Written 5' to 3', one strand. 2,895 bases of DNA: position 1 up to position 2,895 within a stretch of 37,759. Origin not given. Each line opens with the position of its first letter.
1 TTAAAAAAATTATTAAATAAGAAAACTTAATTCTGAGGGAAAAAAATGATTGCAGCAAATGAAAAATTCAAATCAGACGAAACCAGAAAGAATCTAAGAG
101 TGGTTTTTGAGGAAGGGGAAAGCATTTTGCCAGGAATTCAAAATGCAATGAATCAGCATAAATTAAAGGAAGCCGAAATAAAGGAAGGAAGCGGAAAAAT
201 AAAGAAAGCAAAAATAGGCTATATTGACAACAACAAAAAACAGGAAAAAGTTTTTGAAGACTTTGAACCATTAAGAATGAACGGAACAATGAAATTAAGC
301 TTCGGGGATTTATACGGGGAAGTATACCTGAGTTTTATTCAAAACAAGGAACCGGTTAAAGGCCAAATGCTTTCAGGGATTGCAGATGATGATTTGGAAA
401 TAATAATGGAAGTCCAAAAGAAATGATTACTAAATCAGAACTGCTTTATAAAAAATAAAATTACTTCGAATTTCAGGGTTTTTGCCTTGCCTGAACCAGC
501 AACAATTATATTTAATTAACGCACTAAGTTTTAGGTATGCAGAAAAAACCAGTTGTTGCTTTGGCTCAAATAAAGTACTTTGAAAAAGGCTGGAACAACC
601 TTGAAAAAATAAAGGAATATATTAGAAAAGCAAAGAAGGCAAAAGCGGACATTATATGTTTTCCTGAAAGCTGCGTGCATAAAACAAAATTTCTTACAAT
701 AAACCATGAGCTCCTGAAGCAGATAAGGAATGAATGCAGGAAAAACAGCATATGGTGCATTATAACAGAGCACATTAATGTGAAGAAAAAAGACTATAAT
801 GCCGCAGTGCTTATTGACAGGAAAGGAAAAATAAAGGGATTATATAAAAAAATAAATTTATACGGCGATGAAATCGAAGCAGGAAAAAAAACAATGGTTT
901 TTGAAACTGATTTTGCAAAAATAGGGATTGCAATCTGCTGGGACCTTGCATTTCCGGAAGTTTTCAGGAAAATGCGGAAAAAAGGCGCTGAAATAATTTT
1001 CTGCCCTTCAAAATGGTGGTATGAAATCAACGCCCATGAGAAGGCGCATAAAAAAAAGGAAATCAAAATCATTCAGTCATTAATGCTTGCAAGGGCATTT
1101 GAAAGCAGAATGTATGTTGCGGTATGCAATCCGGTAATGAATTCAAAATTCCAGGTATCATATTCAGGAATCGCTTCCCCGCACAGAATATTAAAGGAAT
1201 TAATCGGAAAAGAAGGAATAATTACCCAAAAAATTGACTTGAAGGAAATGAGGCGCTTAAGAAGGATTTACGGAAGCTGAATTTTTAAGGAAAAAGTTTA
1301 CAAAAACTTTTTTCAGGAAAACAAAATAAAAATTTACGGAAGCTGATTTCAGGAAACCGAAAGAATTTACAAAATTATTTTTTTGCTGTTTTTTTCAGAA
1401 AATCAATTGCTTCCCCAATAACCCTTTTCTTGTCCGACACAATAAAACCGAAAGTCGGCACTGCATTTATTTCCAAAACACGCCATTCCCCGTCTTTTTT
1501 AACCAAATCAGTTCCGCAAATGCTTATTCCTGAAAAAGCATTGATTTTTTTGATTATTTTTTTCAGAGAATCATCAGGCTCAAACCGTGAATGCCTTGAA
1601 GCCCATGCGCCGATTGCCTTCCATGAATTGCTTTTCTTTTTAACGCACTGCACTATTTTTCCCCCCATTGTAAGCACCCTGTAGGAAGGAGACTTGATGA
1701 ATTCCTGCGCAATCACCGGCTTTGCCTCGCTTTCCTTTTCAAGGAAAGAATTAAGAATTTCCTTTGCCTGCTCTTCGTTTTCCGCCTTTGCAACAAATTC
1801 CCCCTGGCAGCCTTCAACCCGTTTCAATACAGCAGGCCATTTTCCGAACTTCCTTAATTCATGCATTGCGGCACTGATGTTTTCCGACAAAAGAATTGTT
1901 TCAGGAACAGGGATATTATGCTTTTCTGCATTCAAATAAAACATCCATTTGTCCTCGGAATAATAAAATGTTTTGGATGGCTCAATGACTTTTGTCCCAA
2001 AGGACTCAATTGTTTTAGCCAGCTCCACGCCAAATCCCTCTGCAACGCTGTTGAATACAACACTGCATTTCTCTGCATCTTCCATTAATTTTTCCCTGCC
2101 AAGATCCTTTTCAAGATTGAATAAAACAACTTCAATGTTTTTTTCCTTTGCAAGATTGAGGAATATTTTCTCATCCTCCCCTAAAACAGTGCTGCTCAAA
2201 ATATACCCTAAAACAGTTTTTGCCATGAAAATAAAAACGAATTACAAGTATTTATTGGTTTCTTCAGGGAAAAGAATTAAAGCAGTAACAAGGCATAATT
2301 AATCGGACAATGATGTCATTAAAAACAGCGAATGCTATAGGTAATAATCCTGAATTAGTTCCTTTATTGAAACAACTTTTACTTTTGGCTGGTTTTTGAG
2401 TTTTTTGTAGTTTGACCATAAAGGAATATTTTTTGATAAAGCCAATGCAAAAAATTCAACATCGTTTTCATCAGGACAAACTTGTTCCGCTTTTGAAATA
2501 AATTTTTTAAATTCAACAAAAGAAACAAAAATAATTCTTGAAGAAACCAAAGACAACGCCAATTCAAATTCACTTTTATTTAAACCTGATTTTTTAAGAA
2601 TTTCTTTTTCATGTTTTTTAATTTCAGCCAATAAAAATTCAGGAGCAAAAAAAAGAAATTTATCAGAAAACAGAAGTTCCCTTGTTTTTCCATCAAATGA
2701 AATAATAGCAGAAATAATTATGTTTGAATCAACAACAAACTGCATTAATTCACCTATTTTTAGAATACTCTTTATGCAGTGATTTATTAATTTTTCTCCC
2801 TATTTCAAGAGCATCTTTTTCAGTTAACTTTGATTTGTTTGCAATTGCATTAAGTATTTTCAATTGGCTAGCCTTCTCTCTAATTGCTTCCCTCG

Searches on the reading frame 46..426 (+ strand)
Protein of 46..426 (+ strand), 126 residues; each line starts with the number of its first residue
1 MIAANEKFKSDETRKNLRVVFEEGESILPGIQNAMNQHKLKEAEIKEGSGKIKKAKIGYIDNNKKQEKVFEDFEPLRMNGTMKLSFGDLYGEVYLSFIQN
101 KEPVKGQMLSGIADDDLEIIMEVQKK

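Call 38: search_protein_families(library=pfam, proteins=[window:46-426:+])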
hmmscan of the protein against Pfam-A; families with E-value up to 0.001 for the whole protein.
window:46-426:+ (126 aa): 1 family
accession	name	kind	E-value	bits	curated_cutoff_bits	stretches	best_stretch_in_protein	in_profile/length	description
PF03479.20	PCC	-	1.7e-07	32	25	1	19-87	5-76/117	Plants and Prokaryotes Conserved (PCC) domain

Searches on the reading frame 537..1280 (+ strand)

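Call 38: search_protein_families(library=pfam, proteins=[window:537-1280:+])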
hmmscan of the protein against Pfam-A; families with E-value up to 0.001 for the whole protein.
window:537-1280:+ (247 aa): 1 family
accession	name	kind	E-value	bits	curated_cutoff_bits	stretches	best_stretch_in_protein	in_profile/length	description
PF00795.27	CN_hydrolase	-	1.1e-36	127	23.2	1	7-243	2-256/256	Carbon-nitrogen hydrolase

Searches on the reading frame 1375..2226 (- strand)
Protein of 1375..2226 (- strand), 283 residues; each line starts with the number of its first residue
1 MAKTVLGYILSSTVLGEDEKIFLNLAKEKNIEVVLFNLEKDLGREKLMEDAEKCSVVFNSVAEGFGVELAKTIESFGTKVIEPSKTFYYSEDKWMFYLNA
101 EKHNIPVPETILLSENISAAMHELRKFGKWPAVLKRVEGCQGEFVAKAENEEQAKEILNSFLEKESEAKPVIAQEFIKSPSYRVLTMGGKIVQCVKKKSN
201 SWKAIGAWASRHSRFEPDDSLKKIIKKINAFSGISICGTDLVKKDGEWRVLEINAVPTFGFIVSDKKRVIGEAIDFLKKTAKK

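Call 38: search_protein_families(library=pfam, proteins=[window:1375-2226:-])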
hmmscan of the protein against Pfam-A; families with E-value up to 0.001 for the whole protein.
window:1375-2226:- (283 aa): 3 families
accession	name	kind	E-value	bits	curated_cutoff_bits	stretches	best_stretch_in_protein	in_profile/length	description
PF08443.16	RimK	-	4.1e-15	56.3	21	1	92-261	3-171/188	RimK-like ATP-grasp domain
PF02655.19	ATP-grasp_3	-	1.2e-11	45.3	23.2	1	91-255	2-155/160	ATP-grasp domain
PF14243.11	R2K_3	-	0.00087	19.9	26.3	0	140-261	44-156/169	ATP-grasp domain, R2K clade family 3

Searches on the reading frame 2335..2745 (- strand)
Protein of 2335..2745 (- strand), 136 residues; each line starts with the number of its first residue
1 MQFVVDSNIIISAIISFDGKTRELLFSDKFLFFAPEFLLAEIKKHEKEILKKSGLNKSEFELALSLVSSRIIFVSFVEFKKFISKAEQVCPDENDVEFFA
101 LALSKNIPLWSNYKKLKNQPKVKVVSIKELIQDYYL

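Call 38: search_protein_families(library=pfam, proteins=[window:2335-2745:-])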
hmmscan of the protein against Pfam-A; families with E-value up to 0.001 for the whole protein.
window:2335-2745:- (136 aa): 1 family
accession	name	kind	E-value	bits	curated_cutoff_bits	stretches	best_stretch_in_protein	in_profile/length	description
PF10130.15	PIN_2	-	7.7e-24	84.9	22.4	1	4-116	1-115/133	PIN domain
